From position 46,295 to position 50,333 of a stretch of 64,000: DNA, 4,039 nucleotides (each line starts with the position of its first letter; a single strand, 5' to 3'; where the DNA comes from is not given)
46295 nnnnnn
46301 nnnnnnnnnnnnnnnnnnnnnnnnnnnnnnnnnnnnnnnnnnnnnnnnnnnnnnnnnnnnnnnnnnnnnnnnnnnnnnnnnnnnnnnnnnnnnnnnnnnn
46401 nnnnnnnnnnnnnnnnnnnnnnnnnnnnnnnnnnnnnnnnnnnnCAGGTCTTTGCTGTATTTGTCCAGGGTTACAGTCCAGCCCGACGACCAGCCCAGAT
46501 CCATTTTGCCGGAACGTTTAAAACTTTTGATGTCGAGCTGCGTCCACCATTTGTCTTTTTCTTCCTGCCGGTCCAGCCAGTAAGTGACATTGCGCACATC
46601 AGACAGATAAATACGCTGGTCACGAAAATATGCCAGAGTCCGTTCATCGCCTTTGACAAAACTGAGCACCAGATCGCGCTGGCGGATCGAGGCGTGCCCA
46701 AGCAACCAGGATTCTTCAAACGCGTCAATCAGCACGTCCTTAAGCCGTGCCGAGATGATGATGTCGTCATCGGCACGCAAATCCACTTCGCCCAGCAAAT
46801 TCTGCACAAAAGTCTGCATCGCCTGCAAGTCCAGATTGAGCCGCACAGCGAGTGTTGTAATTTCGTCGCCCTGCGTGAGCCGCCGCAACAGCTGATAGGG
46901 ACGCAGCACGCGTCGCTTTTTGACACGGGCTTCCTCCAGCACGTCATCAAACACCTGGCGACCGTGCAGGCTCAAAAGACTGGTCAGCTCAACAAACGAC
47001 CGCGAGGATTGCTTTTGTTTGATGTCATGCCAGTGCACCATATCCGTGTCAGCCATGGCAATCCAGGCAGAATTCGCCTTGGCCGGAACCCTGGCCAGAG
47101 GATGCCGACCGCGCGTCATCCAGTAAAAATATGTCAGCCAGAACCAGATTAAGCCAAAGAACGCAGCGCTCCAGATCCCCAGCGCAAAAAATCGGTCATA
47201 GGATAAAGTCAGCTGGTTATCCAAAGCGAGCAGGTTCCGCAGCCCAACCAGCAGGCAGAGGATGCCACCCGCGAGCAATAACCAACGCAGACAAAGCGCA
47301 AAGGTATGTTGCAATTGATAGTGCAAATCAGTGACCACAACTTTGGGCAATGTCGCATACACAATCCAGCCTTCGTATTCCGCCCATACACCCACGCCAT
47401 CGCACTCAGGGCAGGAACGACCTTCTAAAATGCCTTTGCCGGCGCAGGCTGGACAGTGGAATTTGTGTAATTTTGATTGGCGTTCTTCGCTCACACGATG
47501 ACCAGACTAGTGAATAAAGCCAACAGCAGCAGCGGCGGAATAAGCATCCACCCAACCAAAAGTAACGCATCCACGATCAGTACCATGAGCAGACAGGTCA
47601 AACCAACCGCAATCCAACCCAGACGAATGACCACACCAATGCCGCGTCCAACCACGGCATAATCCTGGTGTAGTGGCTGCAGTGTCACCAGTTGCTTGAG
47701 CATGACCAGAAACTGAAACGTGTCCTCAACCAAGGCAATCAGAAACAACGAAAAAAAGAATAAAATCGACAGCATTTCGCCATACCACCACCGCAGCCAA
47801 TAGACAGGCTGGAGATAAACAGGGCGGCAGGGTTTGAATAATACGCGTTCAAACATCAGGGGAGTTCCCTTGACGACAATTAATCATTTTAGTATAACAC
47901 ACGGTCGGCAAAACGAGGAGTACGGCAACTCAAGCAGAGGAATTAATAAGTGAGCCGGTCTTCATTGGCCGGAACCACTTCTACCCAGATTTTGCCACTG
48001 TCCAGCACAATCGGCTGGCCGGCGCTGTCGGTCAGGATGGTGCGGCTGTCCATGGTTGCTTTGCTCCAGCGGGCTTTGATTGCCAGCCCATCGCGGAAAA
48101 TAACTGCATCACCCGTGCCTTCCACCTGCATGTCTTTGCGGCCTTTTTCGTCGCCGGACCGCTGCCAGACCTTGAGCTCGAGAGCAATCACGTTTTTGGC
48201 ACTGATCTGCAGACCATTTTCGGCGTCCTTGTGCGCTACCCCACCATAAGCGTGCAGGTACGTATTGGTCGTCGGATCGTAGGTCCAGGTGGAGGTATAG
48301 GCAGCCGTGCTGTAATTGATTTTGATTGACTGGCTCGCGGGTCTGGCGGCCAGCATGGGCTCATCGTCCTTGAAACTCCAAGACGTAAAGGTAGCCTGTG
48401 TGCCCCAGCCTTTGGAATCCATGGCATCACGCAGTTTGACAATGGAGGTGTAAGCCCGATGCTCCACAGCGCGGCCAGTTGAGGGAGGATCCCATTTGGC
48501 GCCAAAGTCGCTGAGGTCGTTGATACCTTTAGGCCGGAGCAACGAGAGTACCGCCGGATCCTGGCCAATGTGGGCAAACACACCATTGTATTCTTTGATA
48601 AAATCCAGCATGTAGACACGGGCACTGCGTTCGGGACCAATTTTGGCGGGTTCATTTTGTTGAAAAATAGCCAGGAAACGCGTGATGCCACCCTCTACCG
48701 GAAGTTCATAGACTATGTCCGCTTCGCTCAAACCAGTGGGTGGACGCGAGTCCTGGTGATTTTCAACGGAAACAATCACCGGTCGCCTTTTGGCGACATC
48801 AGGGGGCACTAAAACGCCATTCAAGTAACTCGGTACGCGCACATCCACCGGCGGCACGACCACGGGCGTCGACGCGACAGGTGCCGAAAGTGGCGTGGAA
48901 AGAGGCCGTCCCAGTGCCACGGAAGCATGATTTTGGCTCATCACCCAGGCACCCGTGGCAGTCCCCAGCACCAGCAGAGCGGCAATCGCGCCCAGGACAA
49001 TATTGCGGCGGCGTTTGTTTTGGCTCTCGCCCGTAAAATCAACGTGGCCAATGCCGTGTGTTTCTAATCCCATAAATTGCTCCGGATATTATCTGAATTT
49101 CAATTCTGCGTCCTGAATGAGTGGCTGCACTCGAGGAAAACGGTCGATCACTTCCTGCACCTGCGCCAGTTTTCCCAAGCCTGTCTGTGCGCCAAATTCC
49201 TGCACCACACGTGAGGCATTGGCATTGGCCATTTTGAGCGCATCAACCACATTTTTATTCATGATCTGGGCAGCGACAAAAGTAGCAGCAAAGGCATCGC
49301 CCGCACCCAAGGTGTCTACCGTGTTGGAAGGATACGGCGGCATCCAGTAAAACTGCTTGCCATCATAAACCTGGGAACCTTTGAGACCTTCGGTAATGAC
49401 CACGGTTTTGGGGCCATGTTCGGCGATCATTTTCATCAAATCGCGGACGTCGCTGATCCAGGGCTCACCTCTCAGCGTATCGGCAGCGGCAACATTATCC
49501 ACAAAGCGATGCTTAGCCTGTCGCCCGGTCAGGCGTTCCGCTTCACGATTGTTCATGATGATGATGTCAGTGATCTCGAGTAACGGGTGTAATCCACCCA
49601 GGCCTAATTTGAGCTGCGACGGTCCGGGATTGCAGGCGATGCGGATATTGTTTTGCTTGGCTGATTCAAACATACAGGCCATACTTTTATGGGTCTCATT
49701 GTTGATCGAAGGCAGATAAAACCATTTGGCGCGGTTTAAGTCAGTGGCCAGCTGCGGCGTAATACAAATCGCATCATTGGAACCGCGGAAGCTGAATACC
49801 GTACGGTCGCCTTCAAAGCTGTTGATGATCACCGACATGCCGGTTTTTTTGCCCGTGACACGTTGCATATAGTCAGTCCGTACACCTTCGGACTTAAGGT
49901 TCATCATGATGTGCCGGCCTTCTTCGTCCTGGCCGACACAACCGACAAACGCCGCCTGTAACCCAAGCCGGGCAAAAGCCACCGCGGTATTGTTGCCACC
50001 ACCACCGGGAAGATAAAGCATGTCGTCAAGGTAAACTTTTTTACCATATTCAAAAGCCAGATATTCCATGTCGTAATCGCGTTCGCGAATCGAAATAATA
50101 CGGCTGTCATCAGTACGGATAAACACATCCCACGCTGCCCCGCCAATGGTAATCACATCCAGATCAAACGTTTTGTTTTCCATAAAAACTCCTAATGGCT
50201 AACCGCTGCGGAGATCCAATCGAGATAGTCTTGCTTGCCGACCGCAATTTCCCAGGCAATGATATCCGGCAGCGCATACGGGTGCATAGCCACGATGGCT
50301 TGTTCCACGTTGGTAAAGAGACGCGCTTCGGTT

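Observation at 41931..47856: Membrane-anchored ClpA/B-like AAA+ ATPase with N-terminal zinc ribbon, plus an actin/Hsp70-fold ATPase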

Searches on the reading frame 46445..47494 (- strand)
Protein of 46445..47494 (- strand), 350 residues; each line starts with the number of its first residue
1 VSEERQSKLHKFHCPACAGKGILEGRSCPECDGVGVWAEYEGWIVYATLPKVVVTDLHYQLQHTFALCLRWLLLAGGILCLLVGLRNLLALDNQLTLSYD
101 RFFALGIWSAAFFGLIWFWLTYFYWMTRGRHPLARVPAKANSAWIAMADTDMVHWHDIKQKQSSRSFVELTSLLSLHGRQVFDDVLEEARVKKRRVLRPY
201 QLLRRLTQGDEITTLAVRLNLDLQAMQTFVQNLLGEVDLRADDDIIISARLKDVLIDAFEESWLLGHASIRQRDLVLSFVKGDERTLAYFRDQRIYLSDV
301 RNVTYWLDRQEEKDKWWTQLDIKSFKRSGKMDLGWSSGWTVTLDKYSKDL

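Call 49: find_homologous_proteins(query=window:46445-47494:-, max_evalue=0.001)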
Query seq(350 aa): 2854 candidates shared short words with the query, none scored E <= 0.001.
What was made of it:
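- Tried and rejected: A search with the Clp N-terminal 350 residues returned nothing, not even the protein itself (call 49).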

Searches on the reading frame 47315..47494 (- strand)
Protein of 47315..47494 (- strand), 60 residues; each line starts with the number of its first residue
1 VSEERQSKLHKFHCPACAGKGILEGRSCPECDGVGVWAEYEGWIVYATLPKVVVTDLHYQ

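Call 72: search_protein_families(library=pfam, proteins=[window:47315-47494:-], max_evalue=1)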
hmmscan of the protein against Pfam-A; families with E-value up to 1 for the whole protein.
seq(60 aa): 12 families
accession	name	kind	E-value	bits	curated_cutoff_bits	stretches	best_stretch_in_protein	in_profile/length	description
PF15777.11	Anti-TRAP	-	0.00066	20.1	32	2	13-38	12-43/59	Tryptophan RNA-binding attenuator protein inhibitory protein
PF00684.25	DnaJ_CXXCXGXG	-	0.00073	20.2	32.7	2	12-34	42-64/65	DnaJ central domain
PF23548.1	Zn_ribbon_FGT1_2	-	0.068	13.2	27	1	8-18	17-27/35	FORGETTER1 second zinc ribbon domain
PF14354.12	Lar_restr_allev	-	0.077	13.7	28.6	0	27-45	5-23/58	Restriction alleviation protein Lar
PF13453.11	Zn_ribbon_TFIIB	-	0.086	12.7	22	0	3-19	11-27/41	Transcription factor zinc-finger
PF20833.2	RNase_E_G_Thio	-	0.099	13.2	26.8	0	14-23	2-11/86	RNase E/G, Thioredoxin-like domain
PF17302.8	DUF5351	-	0.13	13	27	0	14-21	20-27/29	Family of unknown function (DUF5351)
PF24440.1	DUF7559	-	0.15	12.8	27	0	8-24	32-48/52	Family of unknown function (DUF7559)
PF25164.1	CoiA_N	-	0.15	12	26.3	1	7-20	13-26/50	Competence protein CoiA, N-terminal domain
PF24441.1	DUF7560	-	0.16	12.1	27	0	10-18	4-12/44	Family of unknown function (DUF7560)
PF25112.1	zf-AtTam37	-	0.17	13.1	27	0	7-31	72-93/111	AtTam37 zinc finger region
PF23455.1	DUF7129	-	0.51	10.6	30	0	7-20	23-36/45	Domain of unknown function (DUF7129)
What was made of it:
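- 47390..47455 (-): Residues 14-35 of Clp: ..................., a single DnaJ/anti-TRAP-type C4 zinc knuckle. PF15777 and PF00684 at E about 7e-4, below their cut-offs (call 72).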

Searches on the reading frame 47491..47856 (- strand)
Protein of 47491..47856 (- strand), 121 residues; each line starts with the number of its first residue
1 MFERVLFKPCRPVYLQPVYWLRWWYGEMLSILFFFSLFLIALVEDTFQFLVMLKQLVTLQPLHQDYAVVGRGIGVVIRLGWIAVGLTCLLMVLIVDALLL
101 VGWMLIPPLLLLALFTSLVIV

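Call 4: search_protein_families(library=pfam, proteins=[window:47491-47856:-], max_evalue=0.01)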
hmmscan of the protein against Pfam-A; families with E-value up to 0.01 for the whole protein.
window:47491-47856:- (121 aa): 0 families

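Call 5: search_protein_families(library=ncbifam, proteins=[window:47491-47856:-], max_evalue=0.01)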
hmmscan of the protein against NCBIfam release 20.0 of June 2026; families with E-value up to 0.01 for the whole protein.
window:47491-47856:- (121 aa): 0 families

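Call 6: search_protein_families(library=padloc, proteins=[window:47491-47856:-], max_evalue=0.01)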
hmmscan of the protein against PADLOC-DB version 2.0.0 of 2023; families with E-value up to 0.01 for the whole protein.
window:47491-47856:- (121 aa): 0 families
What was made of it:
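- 47491..47856 (-): 121-aa polytopic membrane protein. It is translationally coupled to the Clp gene by a GTGA overlap. It carries a highly conserved loop motif, MLKQ(I/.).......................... No Pfam, NCBIfam or PADLOC family (calls 4-6).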

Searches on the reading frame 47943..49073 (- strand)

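Call 4: search_protein_families(library=pfam, proteins=[window:47943-49073:-], max_evalue=0.01)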
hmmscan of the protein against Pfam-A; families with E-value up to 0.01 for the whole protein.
window:47943-49073:- (376 aa): 2 families
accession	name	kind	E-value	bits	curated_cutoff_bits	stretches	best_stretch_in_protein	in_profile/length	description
PF11258.13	DUF3048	-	4.6e-37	127.9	25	1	86-223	3-147/148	Protein of unknown function (DUF3048) N-terminal domain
PF17479.7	DUF3048_C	-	5.3e-27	94.9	25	1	250-364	1-114/114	Protein of unknown function (DUF3048) C-terminal domain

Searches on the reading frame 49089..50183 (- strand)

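Call 4: search_protein_families(library=pfam, proteins=[window:49089-50183:-], max_evalue=0.01)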
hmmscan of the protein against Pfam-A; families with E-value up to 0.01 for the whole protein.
window:49089-50183:- (364 aa): 2 families
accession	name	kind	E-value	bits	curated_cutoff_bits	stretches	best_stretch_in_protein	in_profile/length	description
PF00294.29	PfkB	-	3.5e-54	184.6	25.8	1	43-335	20-298/302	pfkB family carbohydrate kinase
PF08543.17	Phos_pyr_kin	-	7.2e-07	29.3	27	1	201-328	116-233/246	Phosphomethylpyrimidine kinase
